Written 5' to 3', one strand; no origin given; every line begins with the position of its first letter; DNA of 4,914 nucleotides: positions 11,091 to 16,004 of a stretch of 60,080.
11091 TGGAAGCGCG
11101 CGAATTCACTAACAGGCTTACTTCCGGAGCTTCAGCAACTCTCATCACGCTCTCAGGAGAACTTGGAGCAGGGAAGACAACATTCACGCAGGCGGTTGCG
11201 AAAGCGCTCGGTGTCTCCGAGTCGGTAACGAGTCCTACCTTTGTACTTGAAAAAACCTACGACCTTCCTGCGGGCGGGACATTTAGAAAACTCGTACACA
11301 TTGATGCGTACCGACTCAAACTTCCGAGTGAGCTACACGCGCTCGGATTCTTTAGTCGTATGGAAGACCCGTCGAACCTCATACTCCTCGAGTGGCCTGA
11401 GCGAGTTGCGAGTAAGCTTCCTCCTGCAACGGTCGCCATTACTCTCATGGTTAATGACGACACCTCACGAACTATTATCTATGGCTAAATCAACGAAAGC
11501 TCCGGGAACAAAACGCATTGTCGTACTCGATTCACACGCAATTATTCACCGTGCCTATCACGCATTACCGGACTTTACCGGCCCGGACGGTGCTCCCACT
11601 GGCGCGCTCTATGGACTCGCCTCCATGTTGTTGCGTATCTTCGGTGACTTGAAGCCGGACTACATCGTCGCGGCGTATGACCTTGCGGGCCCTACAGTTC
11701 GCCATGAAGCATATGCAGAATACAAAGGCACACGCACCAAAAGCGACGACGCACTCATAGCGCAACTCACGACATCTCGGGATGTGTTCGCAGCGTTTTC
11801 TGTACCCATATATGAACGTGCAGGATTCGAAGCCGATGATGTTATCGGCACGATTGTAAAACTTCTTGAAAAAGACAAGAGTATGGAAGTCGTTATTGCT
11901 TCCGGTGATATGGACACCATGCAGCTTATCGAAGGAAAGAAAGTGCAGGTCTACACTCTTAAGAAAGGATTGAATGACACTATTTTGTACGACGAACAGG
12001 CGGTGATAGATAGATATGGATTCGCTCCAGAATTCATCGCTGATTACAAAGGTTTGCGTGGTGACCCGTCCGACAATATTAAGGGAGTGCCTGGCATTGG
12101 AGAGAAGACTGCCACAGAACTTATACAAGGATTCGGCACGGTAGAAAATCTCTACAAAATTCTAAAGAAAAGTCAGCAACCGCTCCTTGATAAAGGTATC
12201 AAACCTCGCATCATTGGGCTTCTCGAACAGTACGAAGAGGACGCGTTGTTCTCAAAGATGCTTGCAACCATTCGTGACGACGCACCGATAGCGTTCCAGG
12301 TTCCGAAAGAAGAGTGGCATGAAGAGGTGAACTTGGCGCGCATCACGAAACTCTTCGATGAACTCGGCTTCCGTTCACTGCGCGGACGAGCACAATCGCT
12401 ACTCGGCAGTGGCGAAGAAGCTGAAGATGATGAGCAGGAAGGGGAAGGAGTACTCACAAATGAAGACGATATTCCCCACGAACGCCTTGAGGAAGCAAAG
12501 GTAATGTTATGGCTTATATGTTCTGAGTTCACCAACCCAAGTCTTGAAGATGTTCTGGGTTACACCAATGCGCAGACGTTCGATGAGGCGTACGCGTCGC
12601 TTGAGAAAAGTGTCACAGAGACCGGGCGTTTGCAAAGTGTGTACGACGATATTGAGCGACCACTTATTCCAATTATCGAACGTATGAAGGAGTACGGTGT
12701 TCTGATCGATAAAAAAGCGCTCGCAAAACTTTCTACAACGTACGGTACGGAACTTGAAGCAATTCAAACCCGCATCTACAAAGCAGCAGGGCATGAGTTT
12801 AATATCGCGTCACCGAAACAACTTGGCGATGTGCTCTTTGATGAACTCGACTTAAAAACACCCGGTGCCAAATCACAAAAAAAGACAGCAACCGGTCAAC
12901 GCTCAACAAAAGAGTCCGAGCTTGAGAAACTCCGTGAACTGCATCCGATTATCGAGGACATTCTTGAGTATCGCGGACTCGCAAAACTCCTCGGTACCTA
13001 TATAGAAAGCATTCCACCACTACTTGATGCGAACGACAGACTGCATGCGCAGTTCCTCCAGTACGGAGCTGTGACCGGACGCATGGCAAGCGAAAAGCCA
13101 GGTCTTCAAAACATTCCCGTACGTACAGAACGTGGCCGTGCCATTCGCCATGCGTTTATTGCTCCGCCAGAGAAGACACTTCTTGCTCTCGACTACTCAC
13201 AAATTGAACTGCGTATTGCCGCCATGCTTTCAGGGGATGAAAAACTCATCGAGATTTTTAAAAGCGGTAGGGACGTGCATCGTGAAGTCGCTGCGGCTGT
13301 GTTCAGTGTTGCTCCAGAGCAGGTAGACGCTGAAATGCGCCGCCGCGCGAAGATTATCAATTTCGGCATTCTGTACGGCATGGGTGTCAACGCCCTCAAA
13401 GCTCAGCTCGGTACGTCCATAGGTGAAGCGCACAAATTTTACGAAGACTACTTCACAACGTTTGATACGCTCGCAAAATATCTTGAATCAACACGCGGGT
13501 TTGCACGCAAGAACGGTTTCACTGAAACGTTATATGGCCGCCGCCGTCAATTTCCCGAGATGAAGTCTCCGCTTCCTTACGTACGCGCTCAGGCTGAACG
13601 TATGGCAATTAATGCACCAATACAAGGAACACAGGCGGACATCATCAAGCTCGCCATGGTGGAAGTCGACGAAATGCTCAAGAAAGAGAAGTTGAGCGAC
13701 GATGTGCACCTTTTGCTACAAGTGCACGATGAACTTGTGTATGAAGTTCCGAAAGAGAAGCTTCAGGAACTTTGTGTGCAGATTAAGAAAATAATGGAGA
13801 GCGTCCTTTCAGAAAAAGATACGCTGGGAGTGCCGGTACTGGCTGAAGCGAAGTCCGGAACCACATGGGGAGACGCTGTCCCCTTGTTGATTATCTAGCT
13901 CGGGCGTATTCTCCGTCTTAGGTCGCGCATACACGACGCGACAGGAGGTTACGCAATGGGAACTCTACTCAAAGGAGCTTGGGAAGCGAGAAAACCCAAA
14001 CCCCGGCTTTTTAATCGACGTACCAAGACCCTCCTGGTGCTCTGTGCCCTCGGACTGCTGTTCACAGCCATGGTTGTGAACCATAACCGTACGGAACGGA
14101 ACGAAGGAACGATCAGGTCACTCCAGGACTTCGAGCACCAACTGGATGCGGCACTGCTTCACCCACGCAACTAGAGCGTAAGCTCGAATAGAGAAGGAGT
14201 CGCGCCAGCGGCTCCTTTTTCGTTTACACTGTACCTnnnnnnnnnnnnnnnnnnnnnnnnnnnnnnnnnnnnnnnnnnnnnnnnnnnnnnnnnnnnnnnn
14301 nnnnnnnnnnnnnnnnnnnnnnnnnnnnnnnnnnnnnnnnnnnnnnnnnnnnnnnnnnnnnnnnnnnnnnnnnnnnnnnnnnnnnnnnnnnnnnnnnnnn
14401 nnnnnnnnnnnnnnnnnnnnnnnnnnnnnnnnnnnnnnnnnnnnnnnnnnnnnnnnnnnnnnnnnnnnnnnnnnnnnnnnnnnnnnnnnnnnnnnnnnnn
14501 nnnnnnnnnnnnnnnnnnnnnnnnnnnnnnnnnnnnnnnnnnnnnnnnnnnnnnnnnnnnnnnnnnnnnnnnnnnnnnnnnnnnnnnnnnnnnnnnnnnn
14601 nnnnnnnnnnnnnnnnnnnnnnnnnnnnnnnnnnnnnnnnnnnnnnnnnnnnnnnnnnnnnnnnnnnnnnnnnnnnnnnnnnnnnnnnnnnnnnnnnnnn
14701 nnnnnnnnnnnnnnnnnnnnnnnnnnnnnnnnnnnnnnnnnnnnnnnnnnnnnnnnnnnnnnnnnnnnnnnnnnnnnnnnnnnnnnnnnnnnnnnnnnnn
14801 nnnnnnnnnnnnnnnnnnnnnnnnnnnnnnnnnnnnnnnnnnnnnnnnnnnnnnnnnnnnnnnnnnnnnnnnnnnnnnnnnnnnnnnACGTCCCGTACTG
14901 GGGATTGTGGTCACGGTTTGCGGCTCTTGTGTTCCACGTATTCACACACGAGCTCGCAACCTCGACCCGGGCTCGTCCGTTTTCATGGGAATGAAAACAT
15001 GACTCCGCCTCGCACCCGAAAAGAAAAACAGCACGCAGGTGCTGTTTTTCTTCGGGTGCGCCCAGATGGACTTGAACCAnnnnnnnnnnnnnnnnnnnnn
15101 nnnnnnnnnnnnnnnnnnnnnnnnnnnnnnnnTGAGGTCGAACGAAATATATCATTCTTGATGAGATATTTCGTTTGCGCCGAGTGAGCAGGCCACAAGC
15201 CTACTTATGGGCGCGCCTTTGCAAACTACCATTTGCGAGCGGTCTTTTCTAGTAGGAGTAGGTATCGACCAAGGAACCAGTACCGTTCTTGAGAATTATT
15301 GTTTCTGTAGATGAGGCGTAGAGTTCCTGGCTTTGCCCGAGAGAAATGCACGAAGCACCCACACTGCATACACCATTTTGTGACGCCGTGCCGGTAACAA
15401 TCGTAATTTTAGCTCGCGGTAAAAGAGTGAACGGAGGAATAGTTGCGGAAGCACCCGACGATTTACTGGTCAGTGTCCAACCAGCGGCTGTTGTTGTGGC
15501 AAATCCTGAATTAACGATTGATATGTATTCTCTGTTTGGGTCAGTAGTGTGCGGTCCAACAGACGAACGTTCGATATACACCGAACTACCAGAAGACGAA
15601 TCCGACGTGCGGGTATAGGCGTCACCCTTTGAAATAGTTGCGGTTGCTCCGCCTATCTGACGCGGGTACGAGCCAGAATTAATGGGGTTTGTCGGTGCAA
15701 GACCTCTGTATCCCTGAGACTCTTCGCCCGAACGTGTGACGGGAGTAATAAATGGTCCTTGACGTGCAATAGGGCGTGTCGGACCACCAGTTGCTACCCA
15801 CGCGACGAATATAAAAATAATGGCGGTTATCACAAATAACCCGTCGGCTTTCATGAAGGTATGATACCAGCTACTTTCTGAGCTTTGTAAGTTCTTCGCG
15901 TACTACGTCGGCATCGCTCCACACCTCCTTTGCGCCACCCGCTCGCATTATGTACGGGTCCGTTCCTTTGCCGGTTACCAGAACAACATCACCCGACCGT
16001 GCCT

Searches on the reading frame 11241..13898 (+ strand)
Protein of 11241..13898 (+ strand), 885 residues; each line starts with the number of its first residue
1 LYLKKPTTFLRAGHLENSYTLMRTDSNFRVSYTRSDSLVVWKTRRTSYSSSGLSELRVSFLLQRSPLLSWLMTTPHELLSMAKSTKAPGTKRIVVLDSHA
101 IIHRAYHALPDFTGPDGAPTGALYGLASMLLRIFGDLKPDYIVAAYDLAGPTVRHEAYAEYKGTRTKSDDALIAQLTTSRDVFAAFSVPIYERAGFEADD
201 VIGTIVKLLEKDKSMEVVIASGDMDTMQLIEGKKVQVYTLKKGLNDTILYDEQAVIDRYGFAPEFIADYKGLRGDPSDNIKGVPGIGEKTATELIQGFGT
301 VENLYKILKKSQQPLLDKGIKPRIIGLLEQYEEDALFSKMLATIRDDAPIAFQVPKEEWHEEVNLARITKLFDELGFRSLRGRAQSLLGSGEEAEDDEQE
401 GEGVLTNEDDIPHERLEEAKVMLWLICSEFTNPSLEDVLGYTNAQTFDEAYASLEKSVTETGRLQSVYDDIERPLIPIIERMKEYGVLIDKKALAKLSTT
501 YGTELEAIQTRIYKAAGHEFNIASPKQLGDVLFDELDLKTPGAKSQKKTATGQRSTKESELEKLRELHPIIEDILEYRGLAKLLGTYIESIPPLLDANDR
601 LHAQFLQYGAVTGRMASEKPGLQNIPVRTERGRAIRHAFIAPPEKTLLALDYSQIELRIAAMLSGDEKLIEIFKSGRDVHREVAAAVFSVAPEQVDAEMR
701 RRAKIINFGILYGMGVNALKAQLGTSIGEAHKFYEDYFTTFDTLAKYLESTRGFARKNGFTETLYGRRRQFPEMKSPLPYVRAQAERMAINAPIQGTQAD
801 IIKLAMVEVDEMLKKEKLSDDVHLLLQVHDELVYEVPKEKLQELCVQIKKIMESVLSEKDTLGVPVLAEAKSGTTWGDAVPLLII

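Call 64: search_protein_families(library=pfam, proteins=[window:11241-13898:+], max_evalue=0.0001)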
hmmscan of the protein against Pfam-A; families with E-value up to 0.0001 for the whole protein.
window:11241-13898:+ (885 aa): 3 families
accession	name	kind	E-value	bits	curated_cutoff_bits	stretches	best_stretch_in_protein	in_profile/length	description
PF00476.26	DNA_pol_A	-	4.3e-137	457.6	34.3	1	492-878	2-381/381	DNA polymerase family A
PF02739.22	5_3_exonuc_N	-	7.8e-46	156.2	34.3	1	93-260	2-164/164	5'-3' exonuclease, N-terminal resolvase-like domain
PF01367.25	5_3_exonuc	-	1e-24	87.3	40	1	262-357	2-89/97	5'-3' exonuclease, C-terminal SAM fold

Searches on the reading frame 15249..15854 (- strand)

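Call 11: search_protein_families(library=pfam, proteins=[window:15249-15854:-])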
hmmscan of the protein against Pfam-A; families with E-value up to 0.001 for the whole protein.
window:15249-15854:- (201 aa): 1 family
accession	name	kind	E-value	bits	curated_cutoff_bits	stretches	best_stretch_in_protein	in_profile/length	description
PF00932.25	LTD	-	3.8e-10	40.6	34.3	1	86-201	2-107/109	Lamin Tail Domain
